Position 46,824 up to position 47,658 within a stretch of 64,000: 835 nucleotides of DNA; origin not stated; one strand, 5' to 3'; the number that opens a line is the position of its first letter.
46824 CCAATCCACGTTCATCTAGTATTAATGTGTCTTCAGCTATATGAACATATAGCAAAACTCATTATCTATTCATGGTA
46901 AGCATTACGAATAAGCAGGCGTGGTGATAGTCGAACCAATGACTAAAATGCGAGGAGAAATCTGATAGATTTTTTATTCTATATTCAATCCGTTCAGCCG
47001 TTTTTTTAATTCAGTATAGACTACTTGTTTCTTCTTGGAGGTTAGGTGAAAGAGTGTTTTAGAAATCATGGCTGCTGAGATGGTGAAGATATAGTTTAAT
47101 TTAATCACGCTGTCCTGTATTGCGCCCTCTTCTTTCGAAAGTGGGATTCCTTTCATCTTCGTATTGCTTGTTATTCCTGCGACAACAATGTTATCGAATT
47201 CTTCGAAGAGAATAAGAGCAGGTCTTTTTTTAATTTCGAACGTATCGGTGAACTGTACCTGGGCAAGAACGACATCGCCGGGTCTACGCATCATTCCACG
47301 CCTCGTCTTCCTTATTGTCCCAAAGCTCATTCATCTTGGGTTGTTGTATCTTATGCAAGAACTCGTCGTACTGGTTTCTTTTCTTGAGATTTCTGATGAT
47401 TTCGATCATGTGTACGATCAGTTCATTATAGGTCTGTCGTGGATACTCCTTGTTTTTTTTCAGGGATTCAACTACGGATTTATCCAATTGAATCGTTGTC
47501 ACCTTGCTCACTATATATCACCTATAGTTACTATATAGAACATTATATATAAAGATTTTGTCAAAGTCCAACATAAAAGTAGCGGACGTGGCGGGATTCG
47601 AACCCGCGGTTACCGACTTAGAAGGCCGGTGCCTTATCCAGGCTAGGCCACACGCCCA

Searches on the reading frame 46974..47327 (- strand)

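Call 85: search_protein_families(library=pfam, proteins=[window:46974-47327:-], max_evalue=0.001)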
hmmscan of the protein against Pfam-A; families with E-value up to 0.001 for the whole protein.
window:46974-47327:- (117 aa): 1 family
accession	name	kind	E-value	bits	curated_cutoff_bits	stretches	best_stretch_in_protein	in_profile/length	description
PF02452.23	PemK_toxin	-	5.4e-08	33.5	23.1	1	16-109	2-107/109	PemK-like, MazF-like toxin of type II toxin-antitoxin system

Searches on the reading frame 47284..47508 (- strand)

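Call 85: search_protein_families(library=pfam, proteins=[window:47284-47508:-], max_evalue=0.001)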
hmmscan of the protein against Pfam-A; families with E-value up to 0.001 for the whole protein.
window:47284-47508:- (74 aa): 1 family
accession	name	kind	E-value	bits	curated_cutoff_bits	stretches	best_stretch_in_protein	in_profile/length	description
PF24434.1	DUF7557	-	4.5e-06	26.4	25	1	4-38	2-35/45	Family of unknown function (DUF7557)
